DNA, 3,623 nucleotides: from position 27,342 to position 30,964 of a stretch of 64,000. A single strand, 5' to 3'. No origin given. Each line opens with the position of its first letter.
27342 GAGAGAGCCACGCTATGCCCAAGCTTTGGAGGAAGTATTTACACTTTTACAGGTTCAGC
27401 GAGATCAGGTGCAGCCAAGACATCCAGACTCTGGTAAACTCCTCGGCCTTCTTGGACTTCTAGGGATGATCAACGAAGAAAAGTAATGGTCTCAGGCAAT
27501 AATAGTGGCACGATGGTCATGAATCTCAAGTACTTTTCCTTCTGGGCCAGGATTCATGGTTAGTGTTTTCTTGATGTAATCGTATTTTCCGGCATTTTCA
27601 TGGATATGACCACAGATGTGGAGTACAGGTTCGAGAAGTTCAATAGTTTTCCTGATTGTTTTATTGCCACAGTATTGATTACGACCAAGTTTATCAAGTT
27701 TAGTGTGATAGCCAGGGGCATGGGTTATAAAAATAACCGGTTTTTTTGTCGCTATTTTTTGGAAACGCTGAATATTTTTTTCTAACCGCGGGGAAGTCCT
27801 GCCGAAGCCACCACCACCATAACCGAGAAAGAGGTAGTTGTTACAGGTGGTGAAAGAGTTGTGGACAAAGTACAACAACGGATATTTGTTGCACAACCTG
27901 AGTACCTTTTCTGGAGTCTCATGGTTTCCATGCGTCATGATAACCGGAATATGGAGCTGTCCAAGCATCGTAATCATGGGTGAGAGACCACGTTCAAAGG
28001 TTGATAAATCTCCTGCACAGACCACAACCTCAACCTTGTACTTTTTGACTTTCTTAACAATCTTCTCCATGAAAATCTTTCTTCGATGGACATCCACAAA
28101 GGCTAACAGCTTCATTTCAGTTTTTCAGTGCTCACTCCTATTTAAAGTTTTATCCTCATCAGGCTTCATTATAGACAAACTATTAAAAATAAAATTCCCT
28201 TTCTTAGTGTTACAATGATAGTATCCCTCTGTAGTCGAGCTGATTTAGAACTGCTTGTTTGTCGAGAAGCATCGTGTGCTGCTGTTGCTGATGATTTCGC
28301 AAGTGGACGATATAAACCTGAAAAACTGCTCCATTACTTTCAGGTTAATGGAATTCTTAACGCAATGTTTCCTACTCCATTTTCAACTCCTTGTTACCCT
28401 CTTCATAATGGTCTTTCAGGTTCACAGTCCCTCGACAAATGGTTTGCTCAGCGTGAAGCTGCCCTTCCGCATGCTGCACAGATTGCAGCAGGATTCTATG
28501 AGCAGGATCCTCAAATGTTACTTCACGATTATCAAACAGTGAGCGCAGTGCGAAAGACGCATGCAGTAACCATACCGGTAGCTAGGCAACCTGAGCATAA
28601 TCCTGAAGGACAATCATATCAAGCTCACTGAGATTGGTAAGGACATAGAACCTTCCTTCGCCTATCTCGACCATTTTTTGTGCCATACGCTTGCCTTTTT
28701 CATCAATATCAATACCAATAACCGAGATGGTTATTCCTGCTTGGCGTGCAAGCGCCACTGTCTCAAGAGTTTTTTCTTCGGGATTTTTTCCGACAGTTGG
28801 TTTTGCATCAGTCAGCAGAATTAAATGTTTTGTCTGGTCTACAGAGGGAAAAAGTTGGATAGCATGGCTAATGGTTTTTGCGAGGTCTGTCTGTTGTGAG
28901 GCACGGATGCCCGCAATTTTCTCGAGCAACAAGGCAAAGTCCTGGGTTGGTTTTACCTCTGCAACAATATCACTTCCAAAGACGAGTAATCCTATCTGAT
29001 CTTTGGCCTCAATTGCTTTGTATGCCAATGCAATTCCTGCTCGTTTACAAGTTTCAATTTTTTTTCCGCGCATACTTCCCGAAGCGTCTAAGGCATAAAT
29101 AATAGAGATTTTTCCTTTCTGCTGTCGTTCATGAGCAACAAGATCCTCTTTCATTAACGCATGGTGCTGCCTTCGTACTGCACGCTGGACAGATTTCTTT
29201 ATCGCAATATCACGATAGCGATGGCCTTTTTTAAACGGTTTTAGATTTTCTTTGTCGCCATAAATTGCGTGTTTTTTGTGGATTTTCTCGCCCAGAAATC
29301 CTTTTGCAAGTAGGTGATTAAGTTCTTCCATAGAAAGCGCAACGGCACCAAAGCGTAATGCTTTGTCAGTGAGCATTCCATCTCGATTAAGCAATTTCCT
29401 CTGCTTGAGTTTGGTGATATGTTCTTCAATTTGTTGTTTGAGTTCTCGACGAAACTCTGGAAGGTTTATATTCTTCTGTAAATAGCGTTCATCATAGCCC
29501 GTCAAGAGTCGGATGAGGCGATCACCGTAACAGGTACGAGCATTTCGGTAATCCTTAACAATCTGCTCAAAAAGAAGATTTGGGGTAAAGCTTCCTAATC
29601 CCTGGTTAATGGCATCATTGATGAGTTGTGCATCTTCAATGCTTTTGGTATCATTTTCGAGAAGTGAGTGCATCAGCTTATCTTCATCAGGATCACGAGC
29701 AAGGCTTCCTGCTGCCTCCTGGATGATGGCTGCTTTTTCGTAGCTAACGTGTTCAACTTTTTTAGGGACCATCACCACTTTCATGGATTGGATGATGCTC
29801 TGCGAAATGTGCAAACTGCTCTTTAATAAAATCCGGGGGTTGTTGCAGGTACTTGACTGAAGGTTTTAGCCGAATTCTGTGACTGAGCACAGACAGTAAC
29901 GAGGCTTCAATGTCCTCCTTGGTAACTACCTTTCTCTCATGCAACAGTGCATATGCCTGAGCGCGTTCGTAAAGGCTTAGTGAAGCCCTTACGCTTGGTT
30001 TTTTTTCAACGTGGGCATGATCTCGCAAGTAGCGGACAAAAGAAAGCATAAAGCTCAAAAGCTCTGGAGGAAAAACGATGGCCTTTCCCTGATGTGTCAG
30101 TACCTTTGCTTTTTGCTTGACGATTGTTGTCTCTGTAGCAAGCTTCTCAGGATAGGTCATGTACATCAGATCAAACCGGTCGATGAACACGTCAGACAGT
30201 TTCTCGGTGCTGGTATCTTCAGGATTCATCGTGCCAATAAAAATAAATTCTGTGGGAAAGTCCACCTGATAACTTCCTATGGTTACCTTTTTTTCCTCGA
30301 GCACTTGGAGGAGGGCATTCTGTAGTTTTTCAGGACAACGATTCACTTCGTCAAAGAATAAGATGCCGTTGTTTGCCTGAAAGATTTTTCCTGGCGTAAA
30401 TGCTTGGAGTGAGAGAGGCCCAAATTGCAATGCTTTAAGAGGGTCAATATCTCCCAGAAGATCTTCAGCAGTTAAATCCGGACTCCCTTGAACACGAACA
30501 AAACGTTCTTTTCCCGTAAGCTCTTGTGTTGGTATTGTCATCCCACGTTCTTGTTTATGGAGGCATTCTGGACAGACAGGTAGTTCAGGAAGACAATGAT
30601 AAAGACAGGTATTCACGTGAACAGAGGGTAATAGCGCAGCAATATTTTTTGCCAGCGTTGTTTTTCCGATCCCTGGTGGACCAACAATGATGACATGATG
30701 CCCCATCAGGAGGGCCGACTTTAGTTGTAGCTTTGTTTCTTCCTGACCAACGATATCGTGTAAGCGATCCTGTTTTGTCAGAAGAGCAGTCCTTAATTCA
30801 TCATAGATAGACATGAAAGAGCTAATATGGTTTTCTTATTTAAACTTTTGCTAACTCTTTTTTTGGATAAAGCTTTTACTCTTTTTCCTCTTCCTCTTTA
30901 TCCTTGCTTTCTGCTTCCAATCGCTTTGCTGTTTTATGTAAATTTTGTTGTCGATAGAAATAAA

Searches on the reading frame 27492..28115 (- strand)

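Call 42: search_protein_families(library=pfam, proteins=[window:27492-28115:-], max_evalue=0.001)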
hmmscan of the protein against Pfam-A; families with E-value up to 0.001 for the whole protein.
window:27492-28115:- (207 aa): 3 families
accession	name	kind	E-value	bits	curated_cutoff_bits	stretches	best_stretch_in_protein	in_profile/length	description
PF00149.33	Metallophos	-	1e-15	59.1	21.5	1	1-173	1-190/191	Calcineurin-like phosphoesterase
PF12850.12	Metallophos_2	-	2.9e-13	50.6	27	1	1-192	1-135/154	Calcineurin-like phosphoesterase superfamily domain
PF14582.11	Metallophos_3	-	1.9e-10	40.9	28.2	1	47-191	81-238/259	Metallophosphoesterase, calcineurin superfamily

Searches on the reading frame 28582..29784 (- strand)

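Call 49: search_protein_families(library=pfam, proteins=[window:28582-29784:-], max_evalue=0.00001)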
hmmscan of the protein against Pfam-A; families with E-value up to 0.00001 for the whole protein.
window:28582-29784:- (400 aa): 3 families
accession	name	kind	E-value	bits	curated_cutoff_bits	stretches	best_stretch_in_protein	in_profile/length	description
PF00092.34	VWA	-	1.3e-14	55.3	23.8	1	228-389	2-169/174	von Willebrand factor type A domain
PF13519.12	VWA_2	-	1.4e-12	48.6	27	1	229-327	2-106/107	von Willebrand factor type A domain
PF13768.12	VWA_3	-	1.3e-10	42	27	1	228-379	3-153/155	von Willebrand factor type A domain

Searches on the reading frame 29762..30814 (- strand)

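Call 44: search_protein_families(library=pfam, proteins=[window:29762-30814:-], max_evalue=0.001)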
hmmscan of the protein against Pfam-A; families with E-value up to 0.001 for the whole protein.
window:29762-30814:- (350 aa): 17 families
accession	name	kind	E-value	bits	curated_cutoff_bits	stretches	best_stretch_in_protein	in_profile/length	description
PF01078.27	Mg_chelatase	-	6.8e-24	84.9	20.3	2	139-199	97-159/207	Magnesium chelatase, subunit ChlI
PF07728.20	AAA_5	-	2.3e-22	79.9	22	2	102-214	25-139/139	AAA domain (dynein-related subfamily)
PF07726.17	AAA_3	-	5.8e-20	72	27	1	103-214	25-129/131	ATPase family associated with various cellular activities (AAA)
PF17863.7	AAA_lid_2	-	8.4e-12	45.1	22.7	1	264-319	4-59/74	AAA lid domain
PF00158.32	Sigma54_activat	-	2.8e-11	43.8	20.2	1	141-183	86-129/168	Sigma-54 interaction domain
PF20030.5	bpMoxR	-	1.1e-09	38.2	27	1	131-214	74-164/205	MoxR domain in the MoxR-vWA-beta-propeller ternary systems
PF00004.35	AAA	-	1.1e-08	36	21.2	1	41-62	1-22/131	ATPase family associated with various cellular activities (AAA)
PF00493.29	MCM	-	1.1e-08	34.9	23.3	1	140-220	113-204/224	MCM P-loop domain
PF07724.20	AAA_2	-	2.3e-08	34.7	27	1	146-252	73-159/166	AAA domain (Cdc48 subfamily)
PF05496.18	RuvB_N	-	1.3e-07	32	27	1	17-62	5-57/159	Holliday junction DNA helicase RuvB P-loop domain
PF20720.3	nSTAND3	-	9.1e-06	25.9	27.2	1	33-60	12-39/155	Novel STAND NTPase 3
PF13173.12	AAA_14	-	0.0001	22.8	27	0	41-62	5-26/129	AAA domain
PF13401.12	AAA_22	-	0.00011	23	27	1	40-76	7-33/130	AAA domain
PF13191.12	AAA_16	-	0.00014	22.8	32.6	1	38-87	24-75/167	AAA ATPase domain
PF05729.18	NACHT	-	0.00019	21.7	26.7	1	40-70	2-32/167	NACHT domain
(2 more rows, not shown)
